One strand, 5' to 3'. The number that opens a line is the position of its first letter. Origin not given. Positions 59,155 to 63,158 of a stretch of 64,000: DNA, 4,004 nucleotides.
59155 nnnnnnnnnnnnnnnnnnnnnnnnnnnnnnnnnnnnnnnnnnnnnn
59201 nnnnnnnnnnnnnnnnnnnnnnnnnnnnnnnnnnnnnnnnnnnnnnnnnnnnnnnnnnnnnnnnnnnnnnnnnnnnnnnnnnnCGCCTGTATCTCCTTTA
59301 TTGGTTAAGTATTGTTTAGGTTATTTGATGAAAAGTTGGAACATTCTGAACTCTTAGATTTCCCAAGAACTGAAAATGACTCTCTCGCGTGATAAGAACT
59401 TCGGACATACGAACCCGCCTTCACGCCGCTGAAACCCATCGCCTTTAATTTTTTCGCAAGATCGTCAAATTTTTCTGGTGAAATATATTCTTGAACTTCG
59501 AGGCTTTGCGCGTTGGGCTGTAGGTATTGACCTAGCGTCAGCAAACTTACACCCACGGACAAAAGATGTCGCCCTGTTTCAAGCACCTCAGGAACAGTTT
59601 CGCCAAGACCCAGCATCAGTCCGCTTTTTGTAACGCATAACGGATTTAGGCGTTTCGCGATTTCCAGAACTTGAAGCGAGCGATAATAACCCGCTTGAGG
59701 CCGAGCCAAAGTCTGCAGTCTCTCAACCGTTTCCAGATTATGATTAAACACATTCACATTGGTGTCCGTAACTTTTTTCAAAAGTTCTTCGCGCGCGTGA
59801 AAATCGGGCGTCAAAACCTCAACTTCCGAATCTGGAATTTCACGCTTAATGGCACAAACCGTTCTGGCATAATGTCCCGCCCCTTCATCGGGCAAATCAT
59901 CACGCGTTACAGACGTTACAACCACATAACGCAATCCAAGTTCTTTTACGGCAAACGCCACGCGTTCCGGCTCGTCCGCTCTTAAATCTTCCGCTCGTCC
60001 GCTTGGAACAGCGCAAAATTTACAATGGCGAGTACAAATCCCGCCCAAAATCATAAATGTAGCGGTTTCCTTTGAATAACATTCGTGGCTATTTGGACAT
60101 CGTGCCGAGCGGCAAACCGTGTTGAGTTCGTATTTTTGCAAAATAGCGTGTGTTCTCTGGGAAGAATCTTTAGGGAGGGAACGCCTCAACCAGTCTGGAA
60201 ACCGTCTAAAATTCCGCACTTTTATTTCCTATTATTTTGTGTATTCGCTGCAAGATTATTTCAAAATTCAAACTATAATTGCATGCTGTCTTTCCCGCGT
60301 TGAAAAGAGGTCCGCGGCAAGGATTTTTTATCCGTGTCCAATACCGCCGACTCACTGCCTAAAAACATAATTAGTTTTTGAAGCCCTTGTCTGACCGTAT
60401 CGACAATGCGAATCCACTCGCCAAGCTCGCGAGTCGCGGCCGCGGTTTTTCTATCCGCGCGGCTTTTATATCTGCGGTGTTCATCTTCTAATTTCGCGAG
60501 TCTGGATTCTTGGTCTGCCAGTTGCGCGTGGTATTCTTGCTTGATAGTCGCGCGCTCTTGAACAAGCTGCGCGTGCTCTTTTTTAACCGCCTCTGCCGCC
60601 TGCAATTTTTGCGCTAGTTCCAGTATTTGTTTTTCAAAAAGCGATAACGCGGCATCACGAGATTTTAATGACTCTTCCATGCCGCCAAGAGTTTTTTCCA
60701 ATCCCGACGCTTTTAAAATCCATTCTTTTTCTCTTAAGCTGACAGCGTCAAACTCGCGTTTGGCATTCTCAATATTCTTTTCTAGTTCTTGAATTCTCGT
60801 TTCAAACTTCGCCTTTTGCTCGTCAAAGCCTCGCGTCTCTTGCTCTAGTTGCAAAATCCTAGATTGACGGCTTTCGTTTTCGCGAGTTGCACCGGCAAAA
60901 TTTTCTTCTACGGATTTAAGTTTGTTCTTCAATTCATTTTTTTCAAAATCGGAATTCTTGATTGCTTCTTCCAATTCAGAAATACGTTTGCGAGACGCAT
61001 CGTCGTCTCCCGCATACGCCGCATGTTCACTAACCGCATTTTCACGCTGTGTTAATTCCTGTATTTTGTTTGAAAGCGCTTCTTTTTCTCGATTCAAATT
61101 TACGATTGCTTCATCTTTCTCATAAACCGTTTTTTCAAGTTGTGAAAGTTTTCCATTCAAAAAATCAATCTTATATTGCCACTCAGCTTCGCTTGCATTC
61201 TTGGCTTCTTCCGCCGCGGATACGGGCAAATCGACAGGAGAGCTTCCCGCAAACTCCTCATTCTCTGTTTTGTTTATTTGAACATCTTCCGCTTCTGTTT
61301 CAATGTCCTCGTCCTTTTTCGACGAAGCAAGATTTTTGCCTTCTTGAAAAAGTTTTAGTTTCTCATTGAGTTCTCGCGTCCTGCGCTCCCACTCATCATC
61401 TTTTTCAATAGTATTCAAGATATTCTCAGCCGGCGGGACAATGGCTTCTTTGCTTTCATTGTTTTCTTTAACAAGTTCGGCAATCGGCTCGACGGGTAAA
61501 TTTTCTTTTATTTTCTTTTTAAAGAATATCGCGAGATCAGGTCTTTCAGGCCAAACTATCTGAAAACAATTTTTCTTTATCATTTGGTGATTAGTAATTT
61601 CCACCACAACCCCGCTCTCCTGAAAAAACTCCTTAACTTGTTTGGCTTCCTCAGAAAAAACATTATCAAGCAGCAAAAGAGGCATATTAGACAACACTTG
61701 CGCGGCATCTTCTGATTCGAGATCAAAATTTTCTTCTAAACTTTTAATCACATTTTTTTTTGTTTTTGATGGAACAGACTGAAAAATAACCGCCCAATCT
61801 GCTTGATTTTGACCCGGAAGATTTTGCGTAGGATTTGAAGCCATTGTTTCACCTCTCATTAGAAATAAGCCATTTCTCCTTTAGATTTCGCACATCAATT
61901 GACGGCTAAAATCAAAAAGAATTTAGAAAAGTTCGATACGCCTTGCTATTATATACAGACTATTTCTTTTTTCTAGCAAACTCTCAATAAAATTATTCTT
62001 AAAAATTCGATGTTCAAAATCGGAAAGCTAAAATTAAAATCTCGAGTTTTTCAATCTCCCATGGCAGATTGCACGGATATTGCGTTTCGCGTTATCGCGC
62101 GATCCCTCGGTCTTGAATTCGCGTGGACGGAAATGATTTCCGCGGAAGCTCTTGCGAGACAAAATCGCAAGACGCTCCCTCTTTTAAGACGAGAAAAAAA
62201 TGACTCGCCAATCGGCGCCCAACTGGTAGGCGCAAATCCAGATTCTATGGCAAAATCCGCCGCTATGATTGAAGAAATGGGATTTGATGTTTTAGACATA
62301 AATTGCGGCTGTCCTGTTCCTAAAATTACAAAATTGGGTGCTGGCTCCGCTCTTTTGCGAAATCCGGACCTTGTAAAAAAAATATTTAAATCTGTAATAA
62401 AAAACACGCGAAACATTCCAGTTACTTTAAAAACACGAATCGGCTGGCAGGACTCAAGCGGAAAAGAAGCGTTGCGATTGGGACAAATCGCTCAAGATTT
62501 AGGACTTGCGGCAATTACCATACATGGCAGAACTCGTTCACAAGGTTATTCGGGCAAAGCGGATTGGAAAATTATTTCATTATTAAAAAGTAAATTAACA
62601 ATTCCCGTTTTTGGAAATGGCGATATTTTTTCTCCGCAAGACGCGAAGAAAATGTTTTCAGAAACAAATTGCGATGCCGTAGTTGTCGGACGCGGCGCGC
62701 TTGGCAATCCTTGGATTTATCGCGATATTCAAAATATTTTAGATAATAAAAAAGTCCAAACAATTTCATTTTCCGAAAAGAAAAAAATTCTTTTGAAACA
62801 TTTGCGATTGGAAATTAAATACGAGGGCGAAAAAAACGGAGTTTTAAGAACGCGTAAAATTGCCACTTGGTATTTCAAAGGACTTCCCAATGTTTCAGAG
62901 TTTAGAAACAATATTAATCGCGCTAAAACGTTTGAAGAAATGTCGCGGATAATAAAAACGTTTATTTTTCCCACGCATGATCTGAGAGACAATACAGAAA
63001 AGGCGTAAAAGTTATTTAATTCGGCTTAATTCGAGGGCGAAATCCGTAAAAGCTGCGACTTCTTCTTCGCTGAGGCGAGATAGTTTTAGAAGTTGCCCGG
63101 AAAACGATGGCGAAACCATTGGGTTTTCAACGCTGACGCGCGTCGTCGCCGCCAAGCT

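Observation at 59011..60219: Lysine-less biotinyl/lipoyl-like mini-protein encoded immediately downstream of lipoyl synthase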

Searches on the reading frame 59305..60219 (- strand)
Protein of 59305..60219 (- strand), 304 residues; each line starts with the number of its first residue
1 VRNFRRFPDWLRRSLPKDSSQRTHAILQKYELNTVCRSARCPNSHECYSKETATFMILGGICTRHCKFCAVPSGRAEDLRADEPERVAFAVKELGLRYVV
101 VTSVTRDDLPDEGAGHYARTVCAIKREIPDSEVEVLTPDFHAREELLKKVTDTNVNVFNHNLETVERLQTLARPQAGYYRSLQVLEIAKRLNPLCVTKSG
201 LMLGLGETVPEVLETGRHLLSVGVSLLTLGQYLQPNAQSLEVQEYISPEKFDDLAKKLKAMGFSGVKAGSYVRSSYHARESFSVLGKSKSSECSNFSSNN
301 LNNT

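Call 3: search_protein_families(library=pfam, proteins=[window:59305-60219:-], max_evalue=1)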
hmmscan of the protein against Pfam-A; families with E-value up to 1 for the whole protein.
window:59305-60219:- (304 aa): 3 families
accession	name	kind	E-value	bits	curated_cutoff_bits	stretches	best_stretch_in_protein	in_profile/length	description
PF04055.27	Radical_SAM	-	6.3e-20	72.4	29.5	1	56-216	1-163/166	Radical SAM superfamily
PF16881.10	LIAS_N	-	0.022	15.7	27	1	5-41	59-96/96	N-terminal domain of lipoyl synthase of Radical_SAM family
PF15378.11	DUF4605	-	0.25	11.6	27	0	251-272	3-24/59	Domain of unknown function (DUF4605)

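Call 4: search_protein_families(library=ncbifam, proteins=[window:59305-60219:-], max_evalue=1)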
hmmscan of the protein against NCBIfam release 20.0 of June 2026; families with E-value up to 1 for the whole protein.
window:59305-60219:- (304 aa): 15 families
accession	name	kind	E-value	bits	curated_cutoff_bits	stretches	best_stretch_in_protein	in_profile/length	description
NF004019.1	PRK05481.1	subfamily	2.2e-109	365.2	203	1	8-285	2-280/286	lipoyl synthase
NF009544.0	PRK12928.1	subfamily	4.6e-107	357.7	210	1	4-281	17-296/300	lipoyl synthase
NF053790.1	LplA_LipA_fuse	exception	1.2e-106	357.6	800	1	7-280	333-605/606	bifunctional lipoate--protein ligase/lipoyl synthase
TIGR00510.1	lipA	equivalog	3.8e-99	331.8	310.25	1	4-284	14-296/302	lipoyl synthase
TIGR00433.2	bioB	equivalog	6.9e-08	32.1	225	1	31-250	18-239/307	biotin synthase BioB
NF006308.0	PRK08508.1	equivalog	5.1e-06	25.9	377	1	57-243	12-199/279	biotin synthase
TIGR04043.1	rSAM_MSMEG_0568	hypoth_equivalog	0.00015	20.9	303.7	1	64-227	123-293/354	MSMEG_0568 family radical SAM protein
NF053743.1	LipS2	equivalog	0.0005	19.6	270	1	50-71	22-42/292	LipS2 family lipoyl synthase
TIGR00423.1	TIGR00423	subfamily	0.0057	15.9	260.25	1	60-138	13-92/310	CofH family radical SAM protein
TIGR03551.1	F420_cofH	equivalog_domain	0.032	13.1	374.1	1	60-138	47-126/345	5-amino-6-(D-ribitylamino)uracil--L-tyrosine 4-hydroxyphenyl transferase CofH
TIGR00089.1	TIGR00089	subfamily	0.032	13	251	1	47-94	136-180/429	MiaB/RimO family radical SAM methylthiotransferase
TIGR04072.2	rSAM_ladder_B12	equivalog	0.043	12.4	360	1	33-126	159-253/443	lipid biosynthesis B12-binding/radical SAM protein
TIGR03700.1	mena_SCO4494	equivalog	0.045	12.7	434.55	1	59-137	55-134/351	aminofutalosine synthase MqnE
NF003063.0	PRK03987.1-2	equivalog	0.13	11.4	430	1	129-159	219-249/262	translation initiation factor IF-2 subunit alpha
NF006687.0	PRK09234.1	equivalog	0.14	10.2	1018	0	60-138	539-618/849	bifunctional FO biosynthesis protein CofGH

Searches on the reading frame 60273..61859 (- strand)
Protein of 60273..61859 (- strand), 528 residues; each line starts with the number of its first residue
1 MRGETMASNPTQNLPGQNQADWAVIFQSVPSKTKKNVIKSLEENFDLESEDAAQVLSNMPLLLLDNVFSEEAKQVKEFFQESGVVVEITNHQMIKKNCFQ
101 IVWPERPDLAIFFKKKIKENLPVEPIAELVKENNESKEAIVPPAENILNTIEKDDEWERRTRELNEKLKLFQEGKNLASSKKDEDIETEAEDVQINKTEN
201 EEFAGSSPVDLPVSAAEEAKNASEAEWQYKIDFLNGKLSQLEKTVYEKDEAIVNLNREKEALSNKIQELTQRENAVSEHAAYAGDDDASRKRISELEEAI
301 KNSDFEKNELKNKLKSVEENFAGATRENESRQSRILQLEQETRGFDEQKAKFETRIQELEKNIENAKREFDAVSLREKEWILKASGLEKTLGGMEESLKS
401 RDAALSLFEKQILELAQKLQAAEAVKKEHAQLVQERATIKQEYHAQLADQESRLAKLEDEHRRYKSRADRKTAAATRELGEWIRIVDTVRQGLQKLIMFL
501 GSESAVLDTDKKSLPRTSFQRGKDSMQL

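Call 3: search_protein_families(library=pfam, proteins=[window:60273-61859:-], max_evalue=1)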
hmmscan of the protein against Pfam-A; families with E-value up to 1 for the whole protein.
window:60273-61859:- (528 aa): 8 families
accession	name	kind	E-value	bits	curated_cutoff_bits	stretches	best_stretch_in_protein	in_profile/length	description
PF00542.24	Ribosomal_L12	-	6e-06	26.9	25.9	1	23-88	2-66/67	Ribosomal protein L7/L12 C-terminal domain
PF08614.16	ATG16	-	1.1e-05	26.2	33.7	2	286-375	76-165/200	Autophagy protein 16 (ATG16)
PF20492.3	ERM_helical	-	0.00074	20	40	2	306-370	7-71/120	Ezrin/radixin/moesin, alpha-helical domain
PF20663.3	COG4_N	-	0.0034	17.8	27.3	1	231-307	4-80/107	Conserved oligomeric Golgi complex subunit 4, N-terminal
PF04102.17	SlyX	-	0.0092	17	30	1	229-275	10-56/67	SlyX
PF10437.14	Lip_prot_lig_C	-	0.012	16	24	1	289-327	39-79/85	Bacterial lipoate protein ligase C-terminus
PF25014.1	NET2A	-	0.028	14.7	33.1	2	158-301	50-198/235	NET2A-like domain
PF20923.2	COMMD9_HN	-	0.38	11.5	27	1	31-73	16-58/75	COMMD9, helical N-terminal domain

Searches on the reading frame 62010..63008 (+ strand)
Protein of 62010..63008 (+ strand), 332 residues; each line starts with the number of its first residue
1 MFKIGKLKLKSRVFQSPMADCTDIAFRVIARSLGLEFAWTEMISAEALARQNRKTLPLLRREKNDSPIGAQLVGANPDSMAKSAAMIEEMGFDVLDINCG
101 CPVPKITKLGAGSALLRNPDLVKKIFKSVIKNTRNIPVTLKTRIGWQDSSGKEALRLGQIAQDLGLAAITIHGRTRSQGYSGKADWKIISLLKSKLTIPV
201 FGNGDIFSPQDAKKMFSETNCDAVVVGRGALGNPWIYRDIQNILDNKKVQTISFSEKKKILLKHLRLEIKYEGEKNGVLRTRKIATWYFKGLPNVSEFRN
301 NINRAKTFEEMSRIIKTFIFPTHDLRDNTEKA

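Call 28: search_protein_families(library=pfam, proteins=[window:62010-63008:+], max_evalue=0.001)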
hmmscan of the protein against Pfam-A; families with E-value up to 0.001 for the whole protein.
window:62010-63008:+ (332 aa): 2 families
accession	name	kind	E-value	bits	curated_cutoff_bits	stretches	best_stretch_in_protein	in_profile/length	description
PF01207.24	Dus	-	3.3e-84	283.1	20.4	1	16-311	3-298/311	Dihydrouridine synthase (Dus)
PF00977.27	His_biosynth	-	5.5e-05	23.1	23.6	1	107-228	97-220/228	Histidine biosynthesis protein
